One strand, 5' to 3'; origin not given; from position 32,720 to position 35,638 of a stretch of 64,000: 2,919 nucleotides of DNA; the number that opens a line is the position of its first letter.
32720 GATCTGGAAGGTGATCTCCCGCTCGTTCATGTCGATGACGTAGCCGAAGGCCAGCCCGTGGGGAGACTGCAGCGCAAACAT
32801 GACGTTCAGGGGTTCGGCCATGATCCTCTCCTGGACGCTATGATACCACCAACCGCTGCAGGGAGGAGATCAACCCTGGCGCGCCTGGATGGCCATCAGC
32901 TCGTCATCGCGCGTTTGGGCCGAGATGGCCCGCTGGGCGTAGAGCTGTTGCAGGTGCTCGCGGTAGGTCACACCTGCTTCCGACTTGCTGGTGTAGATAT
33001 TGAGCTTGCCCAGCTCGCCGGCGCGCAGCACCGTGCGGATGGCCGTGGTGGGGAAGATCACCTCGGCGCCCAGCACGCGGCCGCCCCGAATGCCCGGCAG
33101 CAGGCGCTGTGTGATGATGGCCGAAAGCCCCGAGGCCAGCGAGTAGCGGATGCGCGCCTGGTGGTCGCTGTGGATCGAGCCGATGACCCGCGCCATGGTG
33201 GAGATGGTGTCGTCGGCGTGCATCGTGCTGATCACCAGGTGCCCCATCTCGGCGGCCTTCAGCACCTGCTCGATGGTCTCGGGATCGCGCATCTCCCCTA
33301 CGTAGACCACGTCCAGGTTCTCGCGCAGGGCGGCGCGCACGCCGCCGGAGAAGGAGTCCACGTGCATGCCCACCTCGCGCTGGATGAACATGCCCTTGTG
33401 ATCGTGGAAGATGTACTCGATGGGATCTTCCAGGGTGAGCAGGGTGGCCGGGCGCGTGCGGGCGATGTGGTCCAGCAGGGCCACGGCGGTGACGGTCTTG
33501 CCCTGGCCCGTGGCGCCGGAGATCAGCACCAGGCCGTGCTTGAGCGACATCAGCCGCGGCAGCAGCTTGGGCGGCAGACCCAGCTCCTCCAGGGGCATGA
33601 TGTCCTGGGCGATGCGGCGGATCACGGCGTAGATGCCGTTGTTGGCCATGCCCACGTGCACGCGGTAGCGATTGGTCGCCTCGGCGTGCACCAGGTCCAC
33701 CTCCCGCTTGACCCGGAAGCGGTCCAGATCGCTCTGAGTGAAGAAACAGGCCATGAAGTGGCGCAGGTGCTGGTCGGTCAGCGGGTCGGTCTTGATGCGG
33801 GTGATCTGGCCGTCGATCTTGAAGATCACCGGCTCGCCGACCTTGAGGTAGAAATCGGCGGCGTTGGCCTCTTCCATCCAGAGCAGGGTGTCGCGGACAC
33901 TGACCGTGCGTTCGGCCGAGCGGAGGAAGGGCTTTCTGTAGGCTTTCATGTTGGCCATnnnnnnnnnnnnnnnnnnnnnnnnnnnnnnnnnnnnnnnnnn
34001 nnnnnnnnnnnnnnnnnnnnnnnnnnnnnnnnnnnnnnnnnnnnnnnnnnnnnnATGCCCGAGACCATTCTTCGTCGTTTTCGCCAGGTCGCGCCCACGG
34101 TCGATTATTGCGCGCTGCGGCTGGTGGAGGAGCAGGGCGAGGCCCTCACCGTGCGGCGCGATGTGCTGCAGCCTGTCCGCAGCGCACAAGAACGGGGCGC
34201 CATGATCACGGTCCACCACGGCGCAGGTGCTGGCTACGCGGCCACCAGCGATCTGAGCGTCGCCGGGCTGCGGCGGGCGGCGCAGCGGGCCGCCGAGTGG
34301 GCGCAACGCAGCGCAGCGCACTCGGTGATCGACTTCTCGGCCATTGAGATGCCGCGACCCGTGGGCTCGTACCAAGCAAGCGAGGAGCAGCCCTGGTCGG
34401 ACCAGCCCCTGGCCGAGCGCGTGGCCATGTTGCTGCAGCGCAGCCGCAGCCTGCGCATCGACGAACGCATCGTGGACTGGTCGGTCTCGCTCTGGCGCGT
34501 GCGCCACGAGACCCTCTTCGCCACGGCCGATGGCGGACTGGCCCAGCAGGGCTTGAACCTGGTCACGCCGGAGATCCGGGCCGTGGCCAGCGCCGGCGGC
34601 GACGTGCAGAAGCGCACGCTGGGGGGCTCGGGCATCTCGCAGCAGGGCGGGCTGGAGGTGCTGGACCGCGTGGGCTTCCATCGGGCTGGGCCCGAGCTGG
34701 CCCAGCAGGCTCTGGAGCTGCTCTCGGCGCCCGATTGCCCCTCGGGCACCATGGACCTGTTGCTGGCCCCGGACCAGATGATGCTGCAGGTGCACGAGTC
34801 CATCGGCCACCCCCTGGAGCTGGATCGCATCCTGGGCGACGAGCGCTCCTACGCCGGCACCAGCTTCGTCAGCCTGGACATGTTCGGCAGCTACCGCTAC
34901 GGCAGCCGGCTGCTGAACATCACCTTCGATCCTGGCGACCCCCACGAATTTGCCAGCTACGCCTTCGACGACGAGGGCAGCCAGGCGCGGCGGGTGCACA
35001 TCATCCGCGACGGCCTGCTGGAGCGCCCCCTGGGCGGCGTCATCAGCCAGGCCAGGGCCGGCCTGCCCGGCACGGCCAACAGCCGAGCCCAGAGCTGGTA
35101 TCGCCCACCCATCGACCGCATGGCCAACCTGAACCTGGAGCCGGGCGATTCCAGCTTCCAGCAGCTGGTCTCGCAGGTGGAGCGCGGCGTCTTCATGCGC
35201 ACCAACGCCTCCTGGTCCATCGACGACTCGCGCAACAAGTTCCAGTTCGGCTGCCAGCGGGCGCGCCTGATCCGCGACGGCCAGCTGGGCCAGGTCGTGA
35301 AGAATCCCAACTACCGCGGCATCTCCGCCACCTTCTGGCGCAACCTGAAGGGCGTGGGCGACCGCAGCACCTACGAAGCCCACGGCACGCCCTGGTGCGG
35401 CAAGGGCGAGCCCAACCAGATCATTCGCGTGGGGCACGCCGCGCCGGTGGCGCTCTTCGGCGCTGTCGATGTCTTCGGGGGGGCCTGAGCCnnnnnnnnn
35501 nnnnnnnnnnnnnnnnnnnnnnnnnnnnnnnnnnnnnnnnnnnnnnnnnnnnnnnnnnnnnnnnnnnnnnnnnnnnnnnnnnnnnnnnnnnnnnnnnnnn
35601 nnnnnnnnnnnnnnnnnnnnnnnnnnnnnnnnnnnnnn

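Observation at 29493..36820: Operon of a PilT-family ATPase, a dual-PilZ protein and a B12-binding radical SAM enzyme, divergent from tldD-tldE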

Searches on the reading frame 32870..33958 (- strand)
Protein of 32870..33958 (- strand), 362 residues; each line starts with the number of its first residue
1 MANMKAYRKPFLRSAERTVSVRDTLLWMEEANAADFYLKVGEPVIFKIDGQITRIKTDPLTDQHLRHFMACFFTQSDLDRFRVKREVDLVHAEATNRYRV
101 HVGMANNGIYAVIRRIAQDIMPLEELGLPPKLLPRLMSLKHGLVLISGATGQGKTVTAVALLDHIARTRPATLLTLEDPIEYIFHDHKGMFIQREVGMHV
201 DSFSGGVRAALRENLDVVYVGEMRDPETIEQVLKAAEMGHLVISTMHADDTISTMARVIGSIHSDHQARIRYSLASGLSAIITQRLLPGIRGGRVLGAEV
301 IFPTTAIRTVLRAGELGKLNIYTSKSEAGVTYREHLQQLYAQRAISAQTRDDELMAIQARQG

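Call 9: search_protein_families(library=pfam, proteins=[window:32870-33958:-], max_evalue=0.01)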
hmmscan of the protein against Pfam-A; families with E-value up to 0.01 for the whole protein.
window:32870-33958:- (362 aa): 3 families
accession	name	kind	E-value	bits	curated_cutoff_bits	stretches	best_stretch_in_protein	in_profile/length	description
PF00437.27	T2SSE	-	4.6e-35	121.4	24.9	1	96-288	92-279/370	Type II/IV secretion system protein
PF20720.3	nSTAND3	-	0.0011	19.1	27.2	1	140-168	16-44/155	Novel STAND NTPase 3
PF13481.12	AAA_25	-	0.0073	16.4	27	0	138-173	30-65/195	AAA domain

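Call 11: search_protein_families(library=ncbifam, proteins=[window:32870-33958:-], max_evalue=0.01)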
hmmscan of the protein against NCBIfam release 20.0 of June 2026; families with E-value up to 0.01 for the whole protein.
window:32870-33958:- (362 aa): 19 families
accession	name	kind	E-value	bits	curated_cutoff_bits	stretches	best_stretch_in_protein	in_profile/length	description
TIGR01420.1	pilT_fam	subfamily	4.8e-87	292.4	319.1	1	24-349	5-333/343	PilT/PilU family type 4a pilus ATPase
TIGR02525.1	plasmid_TraJ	equivalog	1.5e-38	132.7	368.3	1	21-312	12-323/372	plasmid transfer ATPase TraJ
TIGR02524.1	dot_icm_DotB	equivalog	1.9e-33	116.1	463.3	1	21-315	6-313/358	Dot/Icm type IV secretion system ATPase DotB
TIGR02533.1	type_II_gspE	equivalog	1.3e-30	106.5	630.25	1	118-287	217-379/486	type II secretion system ATPase GspE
NF041000.1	ATPase_ComGA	equivalog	2.9e-30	105.2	300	1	131-288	118-266/267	competence type IV pilus ATPase ComGA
NF007755.0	PRK10436.1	equivalog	9.8e-30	103.6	617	1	91-287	164-355/465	type II secretion system protein GspE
TIGR02538.1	type_IV_pilB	equivalog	1e-27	97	675.65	1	123-287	295-452/564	type IV-A pilus assembly ATPase PilB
NF053534.1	T4PilAsmATPsTfpB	equivalog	5.7e-27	94.3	850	1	124-259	316-450/584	type IV pilus assembly ATPase TfpB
TIGR02782.1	TrbB_P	equivalog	1.4e-12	47.5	304.55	1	143-271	138-265/303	P-type conjugative transfer ATPase TrbB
TIGR02788.1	VirB11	equivalog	2.3e-10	40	249.95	1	144-267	147-271/308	P-type DNA transfer ATPase VirB11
NF058587.1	archaellum_moto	equivalog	3.8e-10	39.1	550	1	144-260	278-395/527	archaellum flagellar ATPase motor FlaI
TIGR03819.1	heli_sec_ATPase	hypoth_equivalog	4.3e-09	36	373.15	1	132-282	170-323/340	TadA family conjugal transfer-associated ATPase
NF010475.0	PRK13900.1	equivalog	3.6e-07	29.6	389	1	144-253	163-274/333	type IV secretion system ATPase VirB11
NF010407.0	PRK13833.1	subfamily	4.9e-07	29.5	499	1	144-258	147-259/323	conjugal transfer protein TrbB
NF010469.0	PRK13894.1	subfamily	5.1e-07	29.3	508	1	141-264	149-270/320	conjugal transfer ATPase TrbB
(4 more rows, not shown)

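Call 31: search_solved_structures(query=window:32870-33958:-, max_evalue=1e-20)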
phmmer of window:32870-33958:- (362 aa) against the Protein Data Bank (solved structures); distinct sequences matched with E-value up to 1e-20: 14.
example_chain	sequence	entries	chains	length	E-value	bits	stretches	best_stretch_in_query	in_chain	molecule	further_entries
2ewv_A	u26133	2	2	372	3.6e-62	213.8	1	28-347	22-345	twitching motility protein PilT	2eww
2gsz_A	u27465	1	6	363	5e-62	213.4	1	30-347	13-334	twitching motility protein PilT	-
5fl3_A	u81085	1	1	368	9.5e-60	205.9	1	22-348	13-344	PILI RETRACTION PROTEIN PILT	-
3jvu_A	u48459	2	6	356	6.5e-54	186.7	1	23-320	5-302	Twitching mobility protein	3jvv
2eyu_A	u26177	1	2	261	6.9e-53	183.3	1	119-347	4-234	twitching motility protein PilT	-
6ojx_A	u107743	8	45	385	3e-51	178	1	28-319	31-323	Twitching motility pilus retraction ATPase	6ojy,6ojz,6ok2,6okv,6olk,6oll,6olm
5zfq_A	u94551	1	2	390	4.7e-51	177.3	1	25-320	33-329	Twitching motility pilus retraction protein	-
9n32_A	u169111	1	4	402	7.9e-48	166.7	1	25-347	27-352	PilU protein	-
10my_A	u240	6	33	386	1.4e-44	156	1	31-348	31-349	PilT/PilU family type 4a pilus ATPase | Twitching motility protein PilT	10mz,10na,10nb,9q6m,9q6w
6geb_A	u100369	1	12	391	2.1e-29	106.1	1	27-323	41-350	DotB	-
6gef_A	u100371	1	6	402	1.6e-25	93.3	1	15-320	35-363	Type IV secretion system protein DotB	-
5it5_F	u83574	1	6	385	3.8e-21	79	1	115-287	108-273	ATP binding motif-containing protein PilF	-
5oiu_A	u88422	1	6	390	3.9e-21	79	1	115-287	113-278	Type IV pilus assembly protein PilF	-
6ejf_A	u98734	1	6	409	4.3e-21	78.8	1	115-287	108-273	Type IV pilus assembly protein PilF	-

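Call 58: find_homologous_proteins(query=window:32870-33958:-, max_evalue=1e-100)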
Query window:32870-33958:- (362 aa): 29 proteins with E <= 1e-100 among 8000 candidates.
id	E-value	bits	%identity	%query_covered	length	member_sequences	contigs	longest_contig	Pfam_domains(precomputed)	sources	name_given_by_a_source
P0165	3.0e-234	794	100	100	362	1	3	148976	PF00437.27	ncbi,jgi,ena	-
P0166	2.0e-183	627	76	100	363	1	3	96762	PF00437.27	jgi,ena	-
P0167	5.1e-179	613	74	100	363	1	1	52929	PF00437.27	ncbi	ncbi:MAG: ATPase, T2SS/T4P/T4SS family [Pseudomonadota bacterium]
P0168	1.2e-178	612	74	100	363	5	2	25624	PF00437.27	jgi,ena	jgi:twitching motility protein PilT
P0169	3.4e-178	610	75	100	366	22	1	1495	PF00437.27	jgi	jgi:twitching motility protein PilT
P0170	4.5e-178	610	75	100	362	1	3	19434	PF00437.27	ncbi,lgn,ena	-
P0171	5.6e-178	609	74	100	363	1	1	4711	PF00437.27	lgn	-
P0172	2.8e-176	604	73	100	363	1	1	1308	PF00437.27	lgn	-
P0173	1.7e-159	549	67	99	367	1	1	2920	PF00437.27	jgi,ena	-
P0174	1.8e-159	549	67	100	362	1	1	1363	PF00437.27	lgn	-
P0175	8.2e-159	546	67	100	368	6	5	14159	PF00437.27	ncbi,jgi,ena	-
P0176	6.3e-157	540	67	100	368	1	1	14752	PF00437.27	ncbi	-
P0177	2.2e-156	538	67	100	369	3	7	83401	PF00437.27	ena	-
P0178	7.2e-154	530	66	100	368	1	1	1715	PF00437.27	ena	-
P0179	2.8e-148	512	64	100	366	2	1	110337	PF00437.27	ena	-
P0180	1.6e-147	509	62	100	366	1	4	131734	PF00437.27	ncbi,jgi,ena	-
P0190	3.0e-124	433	58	100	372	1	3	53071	PF00437.27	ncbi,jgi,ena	-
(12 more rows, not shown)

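Call 59: find_encoding_contigs(protein=P0177, flank=7000, max_places=2)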
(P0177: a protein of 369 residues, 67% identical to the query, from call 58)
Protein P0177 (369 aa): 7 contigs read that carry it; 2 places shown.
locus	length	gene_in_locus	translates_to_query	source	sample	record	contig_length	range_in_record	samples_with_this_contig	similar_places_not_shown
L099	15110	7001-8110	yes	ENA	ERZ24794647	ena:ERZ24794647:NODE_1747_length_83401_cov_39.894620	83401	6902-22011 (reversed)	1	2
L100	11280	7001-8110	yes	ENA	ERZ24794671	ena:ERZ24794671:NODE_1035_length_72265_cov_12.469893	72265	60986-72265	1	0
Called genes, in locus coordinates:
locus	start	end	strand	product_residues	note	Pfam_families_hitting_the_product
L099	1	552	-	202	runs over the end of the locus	-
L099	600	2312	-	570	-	-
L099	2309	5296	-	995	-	PF00072:Response_reg, PF01326:PPDK_N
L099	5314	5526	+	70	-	-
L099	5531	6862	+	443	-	PF02812:ELFV_dehydrog_N, PF00208:ELFV_dehydrog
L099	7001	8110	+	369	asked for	PF00437:T2SSE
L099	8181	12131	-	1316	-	PF11617:Cu-binding_MopE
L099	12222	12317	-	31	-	-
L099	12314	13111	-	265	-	-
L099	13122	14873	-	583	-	PF10096:DUF2334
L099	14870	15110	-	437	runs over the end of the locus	PF25275:Golvesin_C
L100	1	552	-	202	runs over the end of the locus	-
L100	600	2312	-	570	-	-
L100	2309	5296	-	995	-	PF00072:Response_reg, PF01326:PPDK_N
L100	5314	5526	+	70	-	-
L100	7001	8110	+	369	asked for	PF00437:T2SSE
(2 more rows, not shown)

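Call 60: find_encoding_contigs(protein=P0180, flank=7000, max_places=2)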
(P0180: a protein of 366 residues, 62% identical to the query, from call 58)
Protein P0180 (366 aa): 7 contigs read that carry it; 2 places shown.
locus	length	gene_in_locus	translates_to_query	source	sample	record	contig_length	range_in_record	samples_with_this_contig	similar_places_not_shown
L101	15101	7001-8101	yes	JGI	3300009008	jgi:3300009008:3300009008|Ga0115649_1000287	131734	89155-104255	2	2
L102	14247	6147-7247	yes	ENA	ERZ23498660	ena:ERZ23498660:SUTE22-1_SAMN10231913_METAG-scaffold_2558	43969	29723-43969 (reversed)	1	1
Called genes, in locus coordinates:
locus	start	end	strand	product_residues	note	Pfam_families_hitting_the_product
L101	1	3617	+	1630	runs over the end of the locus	PF18884:TSP3_bac, PF11617:Cu-binding_MopE, PF18884:TSP3_bac, PF13557:Phenol_MetA_deg, PF00691:OmpA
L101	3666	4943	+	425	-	PF11617:Cu-binding_MopE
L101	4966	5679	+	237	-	PF00657:Lipase_GDSL (faint), PF13472:Lipase_GDSL_2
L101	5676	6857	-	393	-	PF04015:DUF362, PF12797:Fer4_2 (faint), PF12837:Fer4_6 (faint), PF12838:Fer4_7 (weak), PF13237:Fer4_10 (weak), PF00037:Fer4 (weak)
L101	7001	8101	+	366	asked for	PF00437:T2SSE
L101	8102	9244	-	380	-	PF00266:Aminotran_5, PF01053:Cys_Met_Meta_PP (weak), PF01041:DegT_DnrJ_EryC1, PF01212:Beta_elim_lyase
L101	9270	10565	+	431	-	PF02308:MgtC, PF13194:DUF4010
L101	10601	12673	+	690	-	PF07715:Plug, PF00593:TonB_dep_Rec_b-barrel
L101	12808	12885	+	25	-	-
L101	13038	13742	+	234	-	PF16697:Yop-YscD_cpl, PF00498:FHA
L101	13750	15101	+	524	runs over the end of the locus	PF13439:Glyco_transf_4 (weak), PF00534:Glycos_transf_1, PF13692:Glyco_trans_1_4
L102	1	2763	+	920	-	?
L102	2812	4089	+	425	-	PF11617:Cu-binding_MopE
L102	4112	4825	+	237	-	PF00657:Lipase_GDSL (faint), PF13472:Lipase_GDSL_2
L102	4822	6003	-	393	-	PF04015:DUF362, PF12797:Fer4_2 (faint), PF12837:Fer4_6 (faint), PF12838:Fer4_7 (weak), PF13237:Fer4_10 (weak), PF00037:Fer4 (weak)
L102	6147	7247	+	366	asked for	PF00437:T2SSE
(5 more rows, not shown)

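Call 61: find_encoding_contigs(protein=P0190, flank=7000, max_places=2)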
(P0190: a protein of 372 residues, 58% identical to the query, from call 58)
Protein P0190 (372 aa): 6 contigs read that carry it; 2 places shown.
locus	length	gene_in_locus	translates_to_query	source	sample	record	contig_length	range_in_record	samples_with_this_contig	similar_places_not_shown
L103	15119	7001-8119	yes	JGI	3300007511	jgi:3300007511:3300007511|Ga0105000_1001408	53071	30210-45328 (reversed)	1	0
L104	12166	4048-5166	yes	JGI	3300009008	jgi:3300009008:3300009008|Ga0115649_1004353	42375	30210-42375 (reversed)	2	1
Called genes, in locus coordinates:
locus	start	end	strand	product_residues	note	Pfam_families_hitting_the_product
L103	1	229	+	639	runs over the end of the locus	PF00069:Pkinase, PF07714:PK_Tyr_Ser-Thr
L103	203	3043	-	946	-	-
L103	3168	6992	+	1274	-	-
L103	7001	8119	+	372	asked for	PF00437:T2SSE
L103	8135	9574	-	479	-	PF07224:Chlorophyllase (faint)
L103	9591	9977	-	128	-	-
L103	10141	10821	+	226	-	PF00565:SNase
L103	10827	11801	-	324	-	PF18885:DUF5648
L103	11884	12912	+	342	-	-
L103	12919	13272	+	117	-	-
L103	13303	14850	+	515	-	-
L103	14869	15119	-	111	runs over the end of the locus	-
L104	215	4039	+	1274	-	-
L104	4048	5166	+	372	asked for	PF00437:T2SSE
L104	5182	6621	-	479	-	PF07224:Chlorophyllase (faint)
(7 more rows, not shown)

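Call 62: find_encoding_contigs(protein=P0165, flank=6000, max_places=4)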
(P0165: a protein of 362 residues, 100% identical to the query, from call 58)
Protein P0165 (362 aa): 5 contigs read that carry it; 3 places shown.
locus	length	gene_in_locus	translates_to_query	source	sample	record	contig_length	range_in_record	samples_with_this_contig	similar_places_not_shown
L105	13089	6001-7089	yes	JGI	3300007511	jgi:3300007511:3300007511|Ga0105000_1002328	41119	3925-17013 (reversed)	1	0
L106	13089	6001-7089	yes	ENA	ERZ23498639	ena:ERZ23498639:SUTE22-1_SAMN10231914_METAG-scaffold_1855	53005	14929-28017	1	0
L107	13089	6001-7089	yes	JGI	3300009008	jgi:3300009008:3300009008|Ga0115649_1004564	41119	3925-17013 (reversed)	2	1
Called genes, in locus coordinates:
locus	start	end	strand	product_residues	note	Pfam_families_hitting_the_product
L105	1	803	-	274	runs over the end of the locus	PF19780:DUF6265, PF00903:Glyoxalase, PF18029:Glyoxalase_6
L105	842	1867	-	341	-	PF08238:Sel1 (weak)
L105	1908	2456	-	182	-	-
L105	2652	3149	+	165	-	PF04229:GrpB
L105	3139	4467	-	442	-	PF19289:PmbA_TldD_3rd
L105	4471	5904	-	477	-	PF01523:PmbA_TldD_1st, PF19289:PmbA_TldD_3rd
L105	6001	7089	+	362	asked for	PF00437:T2SSE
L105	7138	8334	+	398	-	-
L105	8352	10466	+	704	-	PF02310:B12-binding (weak), PF04055:Radical_SAM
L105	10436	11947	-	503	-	PF10462:Peptidase_M66 (weak)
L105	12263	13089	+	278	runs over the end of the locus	PF12697:Abhydrolase_6 (faint), PF12146:Hydrolase_4 (faint), PF00561:Abhydrolase_1 (faint), PF00326:Peptidase_S9 (weak)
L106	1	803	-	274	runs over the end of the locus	PF19780:DUF6265, PF00903:Glyoxalase, PF18029:Glyoxalase_6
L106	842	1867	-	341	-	PF08238:Sel1 (weak)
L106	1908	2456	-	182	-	-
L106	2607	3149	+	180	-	PF04229:GrpB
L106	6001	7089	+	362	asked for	PF00437:T2SSE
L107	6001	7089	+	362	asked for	PF00437:T2SSE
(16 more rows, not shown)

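Call 63: find_encoding_contigs(protein=P0166, flank=7000, max_places=2)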
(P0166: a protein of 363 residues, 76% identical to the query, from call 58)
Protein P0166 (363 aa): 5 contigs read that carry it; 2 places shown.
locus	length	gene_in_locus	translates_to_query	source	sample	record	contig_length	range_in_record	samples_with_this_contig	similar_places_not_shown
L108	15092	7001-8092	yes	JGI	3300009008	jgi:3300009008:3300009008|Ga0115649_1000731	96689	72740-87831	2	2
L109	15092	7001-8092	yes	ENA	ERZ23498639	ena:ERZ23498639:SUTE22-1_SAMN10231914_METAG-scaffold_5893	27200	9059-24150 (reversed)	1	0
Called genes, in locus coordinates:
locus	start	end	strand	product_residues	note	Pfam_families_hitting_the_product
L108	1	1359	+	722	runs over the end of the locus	PF00239:Resolvase, PF07508:Recombinase, PF13408:Zn_ribbon_recom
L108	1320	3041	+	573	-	PF13517:FG-GAP_3 (faint), PF11617:Cu-binding_MopE (weak), PF01839:FG-GAP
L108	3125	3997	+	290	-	PF00753:Lactamase_B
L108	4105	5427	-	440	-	PF19289:PmbA_TldD_3rd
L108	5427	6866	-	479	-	PF01523:PmbA_TldD_1st, PF19290:PmbA_TldD_2nd (weak), PF19289:PmbA_TldD_3rd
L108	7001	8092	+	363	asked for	PF00437:T2SSE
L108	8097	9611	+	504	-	-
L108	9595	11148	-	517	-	-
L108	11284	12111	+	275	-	PF12697:Abhydrolase_6 (faint), PF00561:Abhydrolase_1, PF12146:Hydrolase_4, PF00326:Peptidase_S9 (faint)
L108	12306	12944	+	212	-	-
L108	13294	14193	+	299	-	PF00089:Trypsin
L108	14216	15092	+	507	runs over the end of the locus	-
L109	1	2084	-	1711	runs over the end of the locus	?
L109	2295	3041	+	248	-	PF13517:FG-GAP_3 (faint), PF01839:FG-GAP (weak)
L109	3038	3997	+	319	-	PF00753:Lactamase_B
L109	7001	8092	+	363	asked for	PF00437:T2SSE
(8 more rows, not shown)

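Call 69: search_protein_families(library=padloc, proteins=[window:32870-33958:-], max_evalue=0.001)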
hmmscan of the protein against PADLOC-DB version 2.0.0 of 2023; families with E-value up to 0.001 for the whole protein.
window:32870-33958:- (362 aa): 1 family
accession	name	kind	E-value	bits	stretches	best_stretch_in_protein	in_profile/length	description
PDLC04140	mad8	-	7.3e-06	23.7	1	140-236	26-130/314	mads_8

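Call 78: search_protein_families(library=pfam, proteins=[L108:8097-9611:+], max_evalue=0.001)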
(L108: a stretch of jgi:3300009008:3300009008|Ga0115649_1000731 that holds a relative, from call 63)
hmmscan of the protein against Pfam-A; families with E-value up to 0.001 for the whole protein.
L108:8097-9611:+ (504 aa): 0 families

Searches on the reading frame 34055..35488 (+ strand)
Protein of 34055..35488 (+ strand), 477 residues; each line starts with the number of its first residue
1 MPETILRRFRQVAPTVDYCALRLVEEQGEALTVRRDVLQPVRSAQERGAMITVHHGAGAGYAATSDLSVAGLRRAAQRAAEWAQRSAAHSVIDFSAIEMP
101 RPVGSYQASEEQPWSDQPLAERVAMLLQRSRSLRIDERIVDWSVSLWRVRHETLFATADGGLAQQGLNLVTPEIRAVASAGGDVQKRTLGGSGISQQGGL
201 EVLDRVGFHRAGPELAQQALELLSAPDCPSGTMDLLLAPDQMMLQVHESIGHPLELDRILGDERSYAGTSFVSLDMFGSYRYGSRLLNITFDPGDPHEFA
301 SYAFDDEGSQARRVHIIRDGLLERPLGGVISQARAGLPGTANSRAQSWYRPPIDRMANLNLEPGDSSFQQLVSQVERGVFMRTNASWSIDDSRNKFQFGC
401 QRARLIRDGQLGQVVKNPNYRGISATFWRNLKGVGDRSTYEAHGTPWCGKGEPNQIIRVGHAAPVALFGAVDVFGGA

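Call 9: search_protein_families(library=pfam, proteins=[window:34055-35488:+], max_evalue=0.01)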
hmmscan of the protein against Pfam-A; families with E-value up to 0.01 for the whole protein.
window:34055-35488:+ (477 aa): 3 families
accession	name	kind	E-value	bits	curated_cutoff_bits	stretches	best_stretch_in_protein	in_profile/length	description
PF19289.4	PmbA_TldD_3rd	-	2.5e-31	109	22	1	230-448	1-203/220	PmbA/TldA metallopeptidase C-terminal domain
PF01523.21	PmbA_TldD_1st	-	4.5e-10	40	20.9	1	19-83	1-65/65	PmbA/TldA metallopeptidase domain 1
PF19290.4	PmbA_TldD_2nd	-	0.00058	20.7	20.9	1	113-223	2-109/109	PmbA/TldA metallopeptidase central domain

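Call 11: search_protein_families(library=ncbifam, proteins=[window:34055-35488:+], max_evalue=0.01)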
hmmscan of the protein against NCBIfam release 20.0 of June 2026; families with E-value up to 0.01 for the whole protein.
window:34055-35488:+ (477 aa): 3 families
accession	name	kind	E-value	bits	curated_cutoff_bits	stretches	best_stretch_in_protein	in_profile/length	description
NF040952.1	Arch_mtprotase_TldD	equivalog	4.5e-26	91.6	635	1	16-464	12-433/443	zinc metalloprotease TldD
NF008006.0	PRK10735.1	equivalog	8.5e-26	90.4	513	1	16-466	33-470/481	metalloprotease TldD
NF008268.0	PRK11040.1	equivalog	0.0004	19.2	438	0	285-339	283-337/446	metalloprotease PmbA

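Call 69: search_protein_families(library=padloc, proteins=[window:34055-35488:+], max_evalue=0.001)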
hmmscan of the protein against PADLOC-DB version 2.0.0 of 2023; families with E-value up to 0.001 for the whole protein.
window:34055-35488:+ (477 aa): 0 families
